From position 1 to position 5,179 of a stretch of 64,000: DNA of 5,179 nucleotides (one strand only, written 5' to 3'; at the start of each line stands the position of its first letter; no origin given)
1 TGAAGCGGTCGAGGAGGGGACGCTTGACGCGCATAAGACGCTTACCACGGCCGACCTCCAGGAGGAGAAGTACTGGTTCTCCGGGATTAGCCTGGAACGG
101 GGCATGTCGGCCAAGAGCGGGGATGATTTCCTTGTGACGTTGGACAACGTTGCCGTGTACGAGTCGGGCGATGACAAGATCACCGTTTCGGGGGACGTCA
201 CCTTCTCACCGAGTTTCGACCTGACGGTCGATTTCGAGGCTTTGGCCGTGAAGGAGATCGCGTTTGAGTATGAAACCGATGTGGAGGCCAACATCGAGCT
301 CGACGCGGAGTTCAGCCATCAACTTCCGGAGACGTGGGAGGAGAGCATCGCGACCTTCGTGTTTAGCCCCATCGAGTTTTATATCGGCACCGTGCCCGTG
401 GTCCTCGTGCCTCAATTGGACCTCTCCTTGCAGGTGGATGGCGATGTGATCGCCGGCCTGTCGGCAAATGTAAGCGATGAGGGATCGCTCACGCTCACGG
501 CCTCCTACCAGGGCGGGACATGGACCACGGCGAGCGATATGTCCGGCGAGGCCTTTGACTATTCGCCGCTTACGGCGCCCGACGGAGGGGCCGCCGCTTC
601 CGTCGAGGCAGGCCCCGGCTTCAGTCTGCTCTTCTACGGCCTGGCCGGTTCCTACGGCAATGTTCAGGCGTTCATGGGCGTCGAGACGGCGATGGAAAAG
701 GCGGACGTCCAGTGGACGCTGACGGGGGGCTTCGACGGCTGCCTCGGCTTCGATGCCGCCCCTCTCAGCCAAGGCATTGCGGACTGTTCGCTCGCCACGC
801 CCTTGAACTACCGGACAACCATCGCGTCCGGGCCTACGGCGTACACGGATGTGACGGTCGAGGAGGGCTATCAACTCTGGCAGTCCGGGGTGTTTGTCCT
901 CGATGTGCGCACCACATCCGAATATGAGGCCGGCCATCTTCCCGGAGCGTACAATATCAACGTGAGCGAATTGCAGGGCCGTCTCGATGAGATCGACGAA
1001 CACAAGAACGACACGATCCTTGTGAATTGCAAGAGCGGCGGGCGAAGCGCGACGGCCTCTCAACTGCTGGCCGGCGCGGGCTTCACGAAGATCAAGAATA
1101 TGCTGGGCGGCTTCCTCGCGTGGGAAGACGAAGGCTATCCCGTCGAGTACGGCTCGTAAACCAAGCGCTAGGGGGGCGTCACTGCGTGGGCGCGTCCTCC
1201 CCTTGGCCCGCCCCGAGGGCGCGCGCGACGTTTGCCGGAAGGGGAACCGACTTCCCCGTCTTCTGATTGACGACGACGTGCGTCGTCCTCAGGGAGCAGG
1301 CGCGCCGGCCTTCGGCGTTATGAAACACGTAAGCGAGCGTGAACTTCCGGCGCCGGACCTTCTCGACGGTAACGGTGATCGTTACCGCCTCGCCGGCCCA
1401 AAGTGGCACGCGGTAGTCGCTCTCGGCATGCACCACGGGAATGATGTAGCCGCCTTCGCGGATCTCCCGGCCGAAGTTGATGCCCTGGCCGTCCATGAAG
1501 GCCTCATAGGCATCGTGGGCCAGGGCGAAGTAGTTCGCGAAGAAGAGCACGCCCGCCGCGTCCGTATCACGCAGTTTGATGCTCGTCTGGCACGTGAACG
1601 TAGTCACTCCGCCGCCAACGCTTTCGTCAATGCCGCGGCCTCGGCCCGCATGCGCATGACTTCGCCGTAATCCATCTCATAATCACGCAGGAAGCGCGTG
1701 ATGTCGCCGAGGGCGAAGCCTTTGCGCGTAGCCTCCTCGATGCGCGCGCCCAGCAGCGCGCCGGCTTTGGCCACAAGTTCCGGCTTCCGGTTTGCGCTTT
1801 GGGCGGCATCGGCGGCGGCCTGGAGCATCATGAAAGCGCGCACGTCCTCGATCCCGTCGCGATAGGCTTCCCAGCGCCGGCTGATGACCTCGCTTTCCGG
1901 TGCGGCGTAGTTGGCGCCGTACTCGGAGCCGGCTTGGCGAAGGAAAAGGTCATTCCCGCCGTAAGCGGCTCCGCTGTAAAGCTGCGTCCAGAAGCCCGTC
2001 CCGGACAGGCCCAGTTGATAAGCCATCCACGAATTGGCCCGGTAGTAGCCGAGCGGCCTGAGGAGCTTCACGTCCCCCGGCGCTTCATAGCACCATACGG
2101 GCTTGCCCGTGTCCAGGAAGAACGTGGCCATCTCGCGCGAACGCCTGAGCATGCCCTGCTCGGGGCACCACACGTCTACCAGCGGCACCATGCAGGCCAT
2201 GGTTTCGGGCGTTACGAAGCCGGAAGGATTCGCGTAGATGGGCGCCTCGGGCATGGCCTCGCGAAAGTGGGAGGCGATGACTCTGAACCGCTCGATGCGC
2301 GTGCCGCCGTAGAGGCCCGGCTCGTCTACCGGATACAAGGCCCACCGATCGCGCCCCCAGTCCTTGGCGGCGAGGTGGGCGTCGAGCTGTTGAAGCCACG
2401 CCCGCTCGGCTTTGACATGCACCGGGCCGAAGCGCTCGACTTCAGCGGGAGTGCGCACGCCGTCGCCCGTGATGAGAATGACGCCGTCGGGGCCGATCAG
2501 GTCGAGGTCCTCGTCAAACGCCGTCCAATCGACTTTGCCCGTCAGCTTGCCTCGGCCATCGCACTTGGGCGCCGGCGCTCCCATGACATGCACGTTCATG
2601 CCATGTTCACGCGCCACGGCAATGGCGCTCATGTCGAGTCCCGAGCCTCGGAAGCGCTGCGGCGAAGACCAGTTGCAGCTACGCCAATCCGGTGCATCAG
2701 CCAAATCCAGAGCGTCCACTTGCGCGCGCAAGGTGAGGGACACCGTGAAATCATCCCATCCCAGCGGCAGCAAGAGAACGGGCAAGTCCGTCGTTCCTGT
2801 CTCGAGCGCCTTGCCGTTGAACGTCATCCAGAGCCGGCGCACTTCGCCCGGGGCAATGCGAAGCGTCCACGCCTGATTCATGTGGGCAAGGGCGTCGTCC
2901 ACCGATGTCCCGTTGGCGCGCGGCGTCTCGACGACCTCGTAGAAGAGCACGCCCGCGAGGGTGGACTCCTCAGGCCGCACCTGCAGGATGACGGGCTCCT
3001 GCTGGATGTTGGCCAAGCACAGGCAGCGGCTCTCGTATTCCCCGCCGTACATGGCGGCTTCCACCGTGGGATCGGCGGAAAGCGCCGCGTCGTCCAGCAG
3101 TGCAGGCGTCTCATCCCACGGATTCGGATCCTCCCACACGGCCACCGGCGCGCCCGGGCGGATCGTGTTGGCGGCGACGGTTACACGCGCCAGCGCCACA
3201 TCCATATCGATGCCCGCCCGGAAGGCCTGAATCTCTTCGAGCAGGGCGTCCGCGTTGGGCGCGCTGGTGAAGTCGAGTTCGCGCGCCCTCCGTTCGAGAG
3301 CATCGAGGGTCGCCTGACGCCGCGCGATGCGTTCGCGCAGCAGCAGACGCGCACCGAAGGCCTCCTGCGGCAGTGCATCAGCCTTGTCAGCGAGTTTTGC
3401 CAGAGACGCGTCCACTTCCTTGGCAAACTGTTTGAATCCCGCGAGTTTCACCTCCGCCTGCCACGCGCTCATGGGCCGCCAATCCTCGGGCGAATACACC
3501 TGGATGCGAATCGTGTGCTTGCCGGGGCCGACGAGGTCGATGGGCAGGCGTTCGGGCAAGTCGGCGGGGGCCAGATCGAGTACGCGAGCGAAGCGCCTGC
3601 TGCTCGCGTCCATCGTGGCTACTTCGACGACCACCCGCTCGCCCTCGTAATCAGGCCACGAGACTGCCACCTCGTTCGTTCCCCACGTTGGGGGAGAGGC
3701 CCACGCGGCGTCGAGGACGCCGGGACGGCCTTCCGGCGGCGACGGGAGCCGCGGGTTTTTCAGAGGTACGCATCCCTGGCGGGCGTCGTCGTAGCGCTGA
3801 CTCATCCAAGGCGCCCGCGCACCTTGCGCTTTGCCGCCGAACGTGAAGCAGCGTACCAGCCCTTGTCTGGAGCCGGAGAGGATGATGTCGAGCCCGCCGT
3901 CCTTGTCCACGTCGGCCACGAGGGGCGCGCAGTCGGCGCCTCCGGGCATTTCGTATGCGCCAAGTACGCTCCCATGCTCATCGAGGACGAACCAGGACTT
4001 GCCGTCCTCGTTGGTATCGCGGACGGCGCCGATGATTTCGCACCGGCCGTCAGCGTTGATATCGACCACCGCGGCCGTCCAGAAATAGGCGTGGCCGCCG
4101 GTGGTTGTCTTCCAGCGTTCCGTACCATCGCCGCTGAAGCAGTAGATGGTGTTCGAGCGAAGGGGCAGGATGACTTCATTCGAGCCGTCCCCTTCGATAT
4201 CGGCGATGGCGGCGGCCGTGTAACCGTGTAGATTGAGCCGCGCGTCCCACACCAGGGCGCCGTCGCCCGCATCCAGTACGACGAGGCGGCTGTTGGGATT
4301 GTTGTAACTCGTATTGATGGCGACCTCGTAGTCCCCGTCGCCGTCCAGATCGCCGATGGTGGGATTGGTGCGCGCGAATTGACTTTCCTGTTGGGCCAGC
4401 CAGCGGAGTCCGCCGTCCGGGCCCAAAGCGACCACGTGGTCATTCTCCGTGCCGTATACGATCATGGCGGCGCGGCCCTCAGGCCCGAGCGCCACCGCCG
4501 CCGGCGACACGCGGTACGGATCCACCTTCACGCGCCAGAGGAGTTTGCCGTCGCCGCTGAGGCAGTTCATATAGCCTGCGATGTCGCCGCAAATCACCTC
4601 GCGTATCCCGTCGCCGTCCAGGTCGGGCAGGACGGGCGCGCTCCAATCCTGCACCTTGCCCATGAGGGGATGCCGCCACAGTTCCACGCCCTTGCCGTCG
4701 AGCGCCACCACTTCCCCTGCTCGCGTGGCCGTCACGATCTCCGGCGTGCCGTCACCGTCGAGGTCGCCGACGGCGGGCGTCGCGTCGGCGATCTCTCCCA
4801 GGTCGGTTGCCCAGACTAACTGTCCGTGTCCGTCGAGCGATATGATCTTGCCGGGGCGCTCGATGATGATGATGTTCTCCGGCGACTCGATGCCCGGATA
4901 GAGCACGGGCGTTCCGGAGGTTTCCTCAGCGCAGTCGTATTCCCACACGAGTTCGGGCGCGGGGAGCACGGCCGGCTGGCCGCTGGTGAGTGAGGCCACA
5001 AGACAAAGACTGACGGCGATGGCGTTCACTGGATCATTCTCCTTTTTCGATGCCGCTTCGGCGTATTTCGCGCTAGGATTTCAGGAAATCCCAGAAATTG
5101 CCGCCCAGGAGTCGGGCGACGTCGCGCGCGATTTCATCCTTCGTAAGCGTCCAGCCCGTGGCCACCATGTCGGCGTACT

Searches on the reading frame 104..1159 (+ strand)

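Call 38: search_protein_families(library=pfam, proteins=[window:104-1159:+], max_evalue=0.00001)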
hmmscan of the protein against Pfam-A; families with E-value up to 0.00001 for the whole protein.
window:104-1159:+ (351 aa): 1 family
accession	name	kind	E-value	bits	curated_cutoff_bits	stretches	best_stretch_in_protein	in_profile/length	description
PF00581.25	Rhodanese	-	1.6e-17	64.2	22.2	1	260-342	11-101/102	Rhodanese-like domain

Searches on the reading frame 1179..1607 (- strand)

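Call 38: search_protein_families(library=pfam, proteins=[window:1179-1607:-], max_evalue=0.00001)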
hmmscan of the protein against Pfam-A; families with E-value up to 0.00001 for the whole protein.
window:1179-1607:- (142 aa): 2 families
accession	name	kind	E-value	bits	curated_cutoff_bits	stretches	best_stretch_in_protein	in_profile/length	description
PF13279.12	4HBT_2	-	1.2e-21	77.8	25.5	1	11-131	2-122/122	Thioesterase-like superfamily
PF03061.28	4HBT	-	4.2e-09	37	20.6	1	19-104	2-79/79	Thioesterase superfamily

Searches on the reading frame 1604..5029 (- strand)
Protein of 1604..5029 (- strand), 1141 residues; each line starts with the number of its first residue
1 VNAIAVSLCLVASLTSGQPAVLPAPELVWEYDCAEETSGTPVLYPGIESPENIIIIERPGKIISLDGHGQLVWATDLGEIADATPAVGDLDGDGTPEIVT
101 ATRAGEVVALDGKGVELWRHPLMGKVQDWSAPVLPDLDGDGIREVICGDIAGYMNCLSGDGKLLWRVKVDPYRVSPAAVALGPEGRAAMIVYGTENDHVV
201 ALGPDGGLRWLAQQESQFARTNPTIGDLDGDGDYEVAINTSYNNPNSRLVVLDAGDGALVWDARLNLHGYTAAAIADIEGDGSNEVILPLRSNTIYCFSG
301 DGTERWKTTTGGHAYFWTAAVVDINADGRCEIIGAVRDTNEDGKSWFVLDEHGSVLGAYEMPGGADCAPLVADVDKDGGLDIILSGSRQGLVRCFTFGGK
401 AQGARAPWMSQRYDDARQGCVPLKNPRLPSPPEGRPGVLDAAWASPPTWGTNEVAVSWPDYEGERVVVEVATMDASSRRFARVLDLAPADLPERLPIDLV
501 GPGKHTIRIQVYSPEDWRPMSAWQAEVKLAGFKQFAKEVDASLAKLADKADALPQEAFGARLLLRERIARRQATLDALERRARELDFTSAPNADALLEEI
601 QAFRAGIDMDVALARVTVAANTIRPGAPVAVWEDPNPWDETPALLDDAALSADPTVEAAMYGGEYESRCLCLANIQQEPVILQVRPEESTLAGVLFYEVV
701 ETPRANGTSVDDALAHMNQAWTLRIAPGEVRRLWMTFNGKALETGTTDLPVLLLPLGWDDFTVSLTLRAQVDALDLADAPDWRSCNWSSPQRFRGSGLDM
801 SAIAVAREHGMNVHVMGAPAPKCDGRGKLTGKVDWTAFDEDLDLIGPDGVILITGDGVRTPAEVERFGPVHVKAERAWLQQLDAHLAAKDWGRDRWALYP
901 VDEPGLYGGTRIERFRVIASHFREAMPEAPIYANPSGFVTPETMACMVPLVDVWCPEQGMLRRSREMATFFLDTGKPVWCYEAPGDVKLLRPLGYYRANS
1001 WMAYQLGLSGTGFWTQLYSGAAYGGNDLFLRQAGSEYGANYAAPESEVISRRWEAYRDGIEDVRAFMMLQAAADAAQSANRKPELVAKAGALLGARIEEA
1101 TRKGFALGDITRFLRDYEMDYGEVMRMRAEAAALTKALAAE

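Call 38: search_protein_families(library=pfam, proteins=[window:1604-5029:-], max_evalue=0.00001)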
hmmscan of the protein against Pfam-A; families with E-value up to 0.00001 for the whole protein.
window:1604-5029:- (1141 aa): 5 families
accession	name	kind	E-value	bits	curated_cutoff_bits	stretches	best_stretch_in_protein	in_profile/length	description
PF25292.1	Beta-prop_CGLA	-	2.2e-17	64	26.8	1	60-120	9-69/316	Lambda-carrageenase beta-propeller domain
PF13517.12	FG-GAP_3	-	2.4e-15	57.3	26.9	0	323-383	1-60/61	FG-GAP-like repeat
PF13570.13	Beta-prop_ACSF4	-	1.3e-11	44.9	133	1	27-233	83-272/329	Beta-alanine-activating enzyme, beta-propeller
PF13360.13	PQQ_2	-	9.7e-10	38.9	27.6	0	159-310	11-146/233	Outer membrane protein assembly factor BamB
PF01839.29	FG-GAP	-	3.6e-09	36.8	22.1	0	84-106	4-33/37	FG-GAP repeat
